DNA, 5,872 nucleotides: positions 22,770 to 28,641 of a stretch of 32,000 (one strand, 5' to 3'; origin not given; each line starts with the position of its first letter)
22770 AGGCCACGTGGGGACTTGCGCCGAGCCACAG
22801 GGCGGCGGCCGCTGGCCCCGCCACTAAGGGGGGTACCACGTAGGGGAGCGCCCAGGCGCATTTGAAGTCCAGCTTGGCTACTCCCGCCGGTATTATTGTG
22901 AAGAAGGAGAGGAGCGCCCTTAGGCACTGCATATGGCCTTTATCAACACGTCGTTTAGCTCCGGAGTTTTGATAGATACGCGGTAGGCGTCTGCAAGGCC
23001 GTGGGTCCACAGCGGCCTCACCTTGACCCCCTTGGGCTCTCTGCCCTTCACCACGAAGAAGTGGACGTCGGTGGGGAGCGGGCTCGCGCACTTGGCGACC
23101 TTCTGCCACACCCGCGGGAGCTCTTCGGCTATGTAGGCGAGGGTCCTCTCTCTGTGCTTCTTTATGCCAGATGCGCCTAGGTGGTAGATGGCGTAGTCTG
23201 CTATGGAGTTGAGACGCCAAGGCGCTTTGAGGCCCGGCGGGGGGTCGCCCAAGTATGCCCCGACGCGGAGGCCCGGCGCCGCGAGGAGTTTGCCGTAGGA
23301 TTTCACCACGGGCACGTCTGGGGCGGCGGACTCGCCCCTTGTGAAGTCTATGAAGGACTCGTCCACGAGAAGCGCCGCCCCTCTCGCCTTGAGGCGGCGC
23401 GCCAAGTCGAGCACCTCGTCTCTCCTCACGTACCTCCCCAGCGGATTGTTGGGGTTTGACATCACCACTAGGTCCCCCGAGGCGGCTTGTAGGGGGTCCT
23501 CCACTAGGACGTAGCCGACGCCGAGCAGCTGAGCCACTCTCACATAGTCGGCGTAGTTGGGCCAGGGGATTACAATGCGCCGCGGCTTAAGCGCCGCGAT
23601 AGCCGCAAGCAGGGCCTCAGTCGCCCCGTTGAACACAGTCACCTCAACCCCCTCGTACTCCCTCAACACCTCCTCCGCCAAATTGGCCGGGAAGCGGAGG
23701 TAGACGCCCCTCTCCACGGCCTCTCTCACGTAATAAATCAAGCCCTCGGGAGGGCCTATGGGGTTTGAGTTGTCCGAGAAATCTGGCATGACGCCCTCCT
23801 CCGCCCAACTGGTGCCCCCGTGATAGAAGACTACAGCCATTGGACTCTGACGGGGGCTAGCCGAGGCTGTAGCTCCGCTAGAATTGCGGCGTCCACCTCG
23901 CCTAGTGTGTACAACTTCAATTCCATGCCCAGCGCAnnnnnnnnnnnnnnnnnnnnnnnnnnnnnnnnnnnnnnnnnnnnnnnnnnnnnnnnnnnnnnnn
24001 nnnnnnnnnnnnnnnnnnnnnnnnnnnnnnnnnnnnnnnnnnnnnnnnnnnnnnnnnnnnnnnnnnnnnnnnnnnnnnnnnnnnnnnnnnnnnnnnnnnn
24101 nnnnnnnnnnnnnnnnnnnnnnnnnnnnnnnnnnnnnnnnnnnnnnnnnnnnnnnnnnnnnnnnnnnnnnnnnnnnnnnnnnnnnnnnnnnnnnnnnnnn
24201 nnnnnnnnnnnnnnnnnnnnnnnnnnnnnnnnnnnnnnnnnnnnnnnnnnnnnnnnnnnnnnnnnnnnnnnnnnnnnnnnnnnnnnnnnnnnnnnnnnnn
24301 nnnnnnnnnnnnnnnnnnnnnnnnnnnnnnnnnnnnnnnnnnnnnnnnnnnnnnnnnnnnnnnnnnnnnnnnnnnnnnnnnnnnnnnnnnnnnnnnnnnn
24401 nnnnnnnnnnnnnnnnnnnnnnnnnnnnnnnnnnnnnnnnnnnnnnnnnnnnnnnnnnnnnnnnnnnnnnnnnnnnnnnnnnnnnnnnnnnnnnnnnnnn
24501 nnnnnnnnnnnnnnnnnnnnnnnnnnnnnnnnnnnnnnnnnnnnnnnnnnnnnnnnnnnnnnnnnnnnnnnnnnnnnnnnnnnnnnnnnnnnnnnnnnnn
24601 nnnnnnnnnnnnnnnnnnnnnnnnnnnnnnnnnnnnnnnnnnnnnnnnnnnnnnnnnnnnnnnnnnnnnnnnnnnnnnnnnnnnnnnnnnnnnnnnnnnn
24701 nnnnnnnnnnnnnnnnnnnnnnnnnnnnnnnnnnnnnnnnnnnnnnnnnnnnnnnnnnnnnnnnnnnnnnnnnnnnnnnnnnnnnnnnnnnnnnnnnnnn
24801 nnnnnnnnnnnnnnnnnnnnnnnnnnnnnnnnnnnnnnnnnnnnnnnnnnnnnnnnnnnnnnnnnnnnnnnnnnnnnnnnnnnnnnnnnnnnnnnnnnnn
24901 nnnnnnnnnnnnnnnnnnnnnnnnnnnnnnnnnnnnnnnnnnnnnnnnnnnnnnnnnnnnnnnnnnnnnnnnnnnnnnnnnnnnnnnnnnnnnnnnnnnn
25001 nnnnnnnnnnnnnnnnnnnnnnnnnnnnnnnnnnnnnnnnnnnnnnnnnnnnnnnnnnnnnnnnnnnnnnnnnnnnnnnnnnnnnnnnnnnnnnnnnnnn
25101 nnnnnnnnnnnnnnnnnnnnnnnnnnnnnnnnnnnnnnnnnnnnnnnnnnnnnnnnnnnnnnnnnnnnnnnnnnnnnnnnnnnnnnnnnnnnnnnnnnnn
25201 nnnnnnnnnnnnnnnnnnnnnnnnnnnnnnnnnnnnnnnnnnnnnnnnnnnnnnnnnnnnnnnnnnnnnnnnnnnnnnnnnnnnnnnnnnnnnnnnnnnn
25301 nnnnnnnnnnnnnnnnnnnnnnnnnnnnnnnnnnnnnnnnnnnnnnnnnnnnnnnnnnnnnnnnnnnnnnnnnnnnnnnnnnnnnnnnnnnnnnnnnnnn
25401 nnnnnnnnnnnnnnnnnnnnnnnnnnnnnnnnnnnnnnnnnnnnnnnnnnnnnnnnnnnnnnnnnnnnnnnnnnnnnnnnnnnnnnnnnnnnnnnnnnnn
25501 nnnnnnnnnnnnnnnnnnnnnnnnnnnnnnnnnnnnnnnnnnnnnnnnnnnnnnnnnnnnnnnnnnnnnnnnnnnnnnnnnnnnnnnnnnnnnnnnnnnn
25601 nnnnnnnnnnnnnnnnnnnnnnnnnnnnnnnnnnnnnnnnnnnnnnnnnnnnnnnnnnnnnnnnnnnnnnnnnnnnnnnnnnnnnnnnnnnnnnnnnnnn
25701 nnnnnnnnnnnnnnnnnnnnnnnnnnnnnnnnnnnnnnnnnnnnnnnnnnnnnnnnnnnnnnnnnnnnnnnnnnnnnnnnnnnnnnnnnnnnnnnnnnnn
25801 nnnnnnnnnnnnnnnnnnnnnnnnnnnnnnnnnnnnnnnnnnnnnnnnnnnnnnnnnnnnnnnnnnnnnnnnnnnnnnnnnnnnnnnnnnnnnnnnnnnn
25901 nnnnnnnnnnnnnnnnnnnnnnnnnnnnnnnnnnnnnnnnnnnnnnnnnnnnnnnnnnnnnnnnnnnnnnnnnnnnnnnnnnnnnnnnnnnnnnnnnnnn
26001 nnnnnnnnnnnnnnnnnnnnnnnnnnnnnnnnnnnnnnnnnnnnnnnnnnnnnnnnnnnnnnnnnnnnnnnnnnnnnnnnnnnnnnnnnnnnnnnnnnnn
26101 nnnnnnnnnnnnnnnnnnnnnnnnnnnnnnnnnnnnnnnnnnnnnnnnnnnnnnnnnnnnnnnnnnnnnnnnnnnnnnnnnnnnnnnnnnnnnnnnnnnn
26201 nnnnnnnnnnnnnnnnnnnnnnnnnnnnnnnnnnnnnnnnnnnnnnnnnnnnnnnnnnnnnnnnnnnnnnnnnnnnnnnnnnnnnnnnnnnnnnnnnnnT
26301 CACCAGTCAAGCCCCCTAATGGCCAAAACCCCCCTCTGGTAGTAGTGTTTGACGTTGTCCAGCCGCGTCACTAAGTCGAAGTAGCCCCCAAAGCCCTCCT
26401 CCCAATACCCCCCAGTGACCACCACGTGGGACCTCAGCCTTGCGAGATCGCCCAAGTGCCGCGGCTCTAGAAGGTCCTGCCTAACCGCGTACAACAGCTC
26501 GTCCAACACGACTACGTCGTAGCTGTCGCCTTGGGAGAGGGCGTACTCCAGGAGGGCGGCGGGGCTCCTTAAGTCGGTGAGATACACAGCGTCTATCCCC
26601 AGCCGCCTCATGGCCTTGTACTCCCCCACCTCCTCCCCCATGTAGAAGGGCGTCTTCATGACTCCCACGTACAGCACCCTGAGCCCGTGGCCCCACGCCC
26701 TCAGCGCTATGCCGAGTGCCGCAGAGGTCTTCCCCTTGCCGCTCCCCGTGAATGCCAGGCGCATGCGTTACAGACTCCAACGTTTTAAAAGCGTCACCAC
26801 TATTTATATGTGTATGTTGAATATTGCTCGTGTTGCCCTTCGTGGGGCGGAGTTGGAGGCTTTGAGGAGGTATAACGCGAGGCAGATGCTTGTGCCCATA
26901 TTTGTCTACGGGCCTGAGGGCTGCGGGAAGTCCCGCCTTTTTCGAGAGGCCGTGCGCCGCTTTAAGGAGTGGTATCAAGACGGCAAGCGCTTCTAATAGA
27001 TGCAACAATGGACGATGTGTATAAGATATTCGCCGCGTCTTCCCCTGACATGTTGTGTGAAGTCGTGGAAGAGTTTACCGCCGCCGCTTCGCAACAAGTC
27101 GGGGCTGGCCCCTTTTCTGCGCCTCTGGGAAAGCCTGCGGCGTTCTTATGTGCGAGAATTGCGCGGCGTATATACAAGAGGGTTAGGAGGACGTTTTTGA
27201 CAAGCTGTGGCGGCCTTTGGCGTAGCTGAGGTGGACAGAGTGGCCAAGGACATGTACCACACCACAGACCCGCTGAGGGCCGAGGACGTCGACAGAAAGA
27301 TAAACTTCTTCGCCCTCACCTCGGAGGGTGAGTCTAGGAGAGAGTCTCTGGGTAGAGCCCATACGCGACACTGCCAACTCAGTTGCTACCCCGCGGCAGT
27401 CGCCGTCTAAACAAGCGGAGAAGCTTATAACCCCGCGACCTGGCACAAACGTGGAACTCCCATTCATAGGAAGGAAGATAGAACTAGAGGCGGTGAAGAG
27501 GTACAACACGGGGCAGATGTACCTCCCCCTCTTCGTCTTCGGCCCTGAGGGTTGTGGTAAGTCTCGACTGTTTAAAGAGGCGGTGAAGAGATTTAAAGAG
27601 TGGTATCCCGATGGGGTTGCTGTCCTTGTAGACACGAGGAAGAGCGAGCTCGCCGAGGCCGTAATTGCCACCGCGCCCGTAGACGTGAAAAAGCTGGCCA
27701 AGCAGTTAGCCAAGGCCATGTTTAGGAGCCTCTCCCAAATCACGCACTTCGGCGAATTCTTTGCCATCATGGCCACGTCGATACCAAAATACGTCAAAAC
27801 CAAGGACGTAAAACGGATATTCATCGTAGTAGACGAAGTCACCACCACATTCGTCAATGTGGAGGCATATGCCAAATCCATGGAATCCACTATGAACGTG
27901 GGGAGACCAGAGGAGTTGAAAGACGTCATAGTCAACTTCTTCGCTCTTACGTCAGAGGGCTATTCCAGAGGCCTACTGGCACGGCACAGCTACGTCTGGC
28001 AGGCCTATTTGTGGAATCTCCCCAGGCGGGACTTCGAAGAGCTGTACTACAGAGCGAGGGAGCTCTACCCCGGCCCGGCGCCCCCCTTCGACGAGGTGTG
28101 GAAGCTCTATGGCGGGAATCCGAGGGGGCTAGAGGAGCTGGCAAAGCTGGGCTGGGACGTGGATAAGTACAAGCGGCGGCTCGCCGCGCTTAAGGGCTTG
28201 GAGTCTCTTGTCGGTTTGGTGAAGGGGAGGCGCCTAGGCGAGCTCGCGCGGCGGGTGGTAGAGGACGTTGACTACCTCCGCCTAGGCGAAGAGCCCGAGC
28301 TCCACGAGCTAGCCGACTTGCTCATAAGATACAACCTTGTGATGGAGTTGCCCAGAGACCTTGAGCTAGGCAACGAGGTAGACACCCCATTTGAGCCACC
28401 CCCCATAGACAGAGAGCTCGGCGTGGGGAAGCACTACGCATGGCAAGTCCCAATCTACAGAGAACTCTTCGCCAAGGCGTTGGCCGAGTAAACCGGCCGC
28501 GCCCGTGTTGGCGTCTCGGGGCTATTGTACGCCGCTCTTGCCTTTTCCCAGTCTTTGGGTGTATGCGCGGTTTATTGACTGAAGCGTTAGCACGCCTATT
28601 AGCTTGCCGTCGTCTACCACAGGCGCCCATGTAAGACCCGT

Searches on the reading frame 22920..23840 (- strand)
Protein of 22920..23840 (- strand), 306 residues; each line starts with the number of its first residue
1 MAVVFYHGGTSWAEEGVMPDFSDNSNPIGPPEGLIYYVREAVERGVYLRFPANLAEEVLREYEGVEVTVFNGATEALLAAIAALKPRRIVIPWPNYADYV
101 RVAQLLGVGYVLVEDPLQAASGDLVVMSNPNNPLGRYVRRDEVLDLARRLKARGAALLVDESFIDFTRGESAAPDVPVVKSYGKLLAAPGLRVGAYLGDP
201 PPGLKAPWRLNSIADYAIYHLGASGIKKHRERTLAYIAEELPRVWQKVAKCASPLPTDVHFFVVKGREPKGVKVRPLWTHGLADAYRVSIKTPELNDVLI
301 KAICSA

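Call 8: search_protein_families(library=pfam, proteins=[window:22920-23840:-], max_evalue=0.001)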
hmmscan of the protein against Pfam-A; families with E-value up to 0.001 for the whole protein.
window:22920-23840:- (306 aa): 1 family
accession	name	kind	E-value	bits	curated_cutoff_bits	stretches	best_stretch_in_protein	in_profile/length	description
PF00155.27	Aminotran_1_2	-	2.2e-20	73.6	19.7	1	59-200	61-235/361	Aminotransferase class I and II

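Call 48: search_protein_families(library=ncbifam, proteins=[window:22920-23840:-], max_evalue=0.001)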
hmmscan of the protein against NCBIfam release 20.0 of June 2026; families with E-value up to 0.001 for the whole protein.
window:22920-23840:- (306 aa): 24 families
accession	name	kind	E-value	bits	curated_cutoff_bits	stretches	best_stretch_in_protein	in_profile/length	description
TIGR01140.1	L_thr_O3P_dcar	equivalog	8.9e-39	133.5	290.55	1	15-303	16-330/331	threonine-phosphate decarboxylase CobD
NF006225.0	PRK08354.1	equivalog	3.7e-30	105.4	288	1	5-303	6-312/318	putative aminotransferase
NF005915.1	PRK07908.1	equivalog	3.9e-13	49.5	360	1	18-201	14-211/332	Rv2231c family histidinol phosphate aminotransferase CobC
NF041364.1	GntC_guanitoxin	equivalog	2.2e-12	46.5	415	1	61-199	57-222/356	guanitoxin biosynthesis PLP-dependent (S)-gamma-hydroxy-L-arginine cyclodehydratase GntC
NF053748.1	bifunc_CobBC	exception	3.5e-12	45.5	950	1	20-273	484-755/797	bifunctional hydrogenobyrinic acid a,c-diamide synthase/histidinol phosphate aminotransferase CobBC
TIGR01141.1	hisC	equivalog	3.7e-12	45.8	276.55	1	23-303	27-346/349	histidinol-phosphate transaminase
NF005021.0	PRK06425.1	equivalog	2.4e-11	43.3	353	1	66-240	59-251/335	histidinol-phosphate aminotransferase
NF006580.0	PRK09105.1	subfamily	9.4e-10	37.9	444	1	59-200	90-252/375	pyridoxal phosphate-dependent aminotransferase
NF004870.0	PRK06225.1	equivalog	1e-09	37.6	351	1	65-224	84-258/380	pyridoxal phosphate-dependent aminotransferase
NF051461.1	pyoverd_PtaA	equivalog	2.6e-09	36.3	500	1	65-200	87-240/359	pyoverdine biosynthesis transaminase PtaA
NF005732.0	PRK07550.1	equivalog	2.1e-08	33.6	366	1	55-175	80-220/389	aminotransferase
NF005744.0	PRK07568.1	subfamily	2.2e-07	30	389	1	63-171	87-212/398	pyridoxal phosphate-dependent aminotransferase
TIGR03539.1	DapC_actino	equivalog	7.5e-06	25.2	355.65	1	83-170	101-191/357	succinyldiaminopimelate transaminase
NF002878.0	PRK03321.1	subfamily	1e-05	24.5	374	1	122-200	146-232/352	histidinol-phosphate transaminase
TIGR03947.1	viomycin_VioD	equivalog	1.7e-05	23.9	390.9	1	66-195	71-223/359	capreomycidine synthase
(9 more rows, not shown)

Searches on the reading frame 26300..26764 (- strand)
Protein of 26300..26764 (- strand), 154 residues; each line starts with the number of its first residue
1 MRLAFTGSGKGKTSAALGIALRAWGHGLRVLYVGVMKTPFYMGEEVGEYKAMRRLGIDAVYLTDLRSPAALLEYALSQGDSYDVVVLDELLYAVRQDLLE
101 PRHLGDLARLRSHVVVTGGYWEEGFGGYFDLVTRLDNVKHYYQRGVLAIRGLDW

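Call 8: search_protein_families(library=pfam, proteins=[window:26300-26764:-], max_evalue=0.001)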
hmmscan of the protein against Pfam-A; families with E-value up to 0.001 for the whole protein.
window:26300-26764:- (154 aa): 1 family
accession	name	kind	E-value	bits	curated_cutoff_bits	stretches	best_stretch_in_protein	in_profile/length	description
PF02572.21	CobA_CobO_BtuR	-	2.3e-29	103.2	25.7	1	5-154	8-172/172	ATP:corrinoid adenosyltransferase BtuR/CobO/CobP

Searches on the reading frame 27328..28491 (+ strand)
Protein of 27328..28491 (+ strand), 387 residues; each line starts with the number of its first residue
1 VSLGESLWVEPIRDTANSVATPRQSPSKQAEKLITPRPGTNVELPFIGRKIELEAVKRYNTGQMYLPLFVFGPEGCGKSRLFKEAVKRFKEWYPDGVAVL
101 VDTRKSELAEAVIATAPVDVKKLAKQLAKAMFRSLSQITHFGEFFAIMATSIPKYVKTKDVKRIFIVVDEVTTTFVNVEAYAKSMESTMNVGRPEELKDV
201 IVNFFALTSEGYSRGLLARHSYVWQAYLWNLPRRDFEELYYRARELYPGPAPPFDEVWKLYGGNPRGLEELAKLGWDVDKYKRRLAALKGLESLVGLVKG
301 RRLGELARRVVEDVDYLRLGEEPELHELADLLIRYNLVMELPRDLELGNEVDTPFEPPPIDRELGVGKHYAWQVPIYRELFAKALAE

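Call 8: search_protein_families(library=pfam, proteins=[window:27328-28491:+], max_evalue=0.001)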
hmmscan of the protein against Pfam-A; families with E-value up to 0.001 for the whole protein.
window:27328-28491:+ (387 aa): 3 families
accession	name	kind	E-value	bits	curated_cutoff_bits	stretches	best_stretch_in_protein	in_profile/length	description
PF01637.24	ATPase_2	-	1.4e-29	104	33.2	1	46-271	1-225/225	ATPase domain predominantly from Archaea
PF13401.12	AAA_22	-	2.5e-05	25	27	1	68-171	8-93/130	AAA domain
PF13191.12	AAA_16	-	0.00033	21.6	32.6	1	46-123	2-73/167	AAA ATPase domain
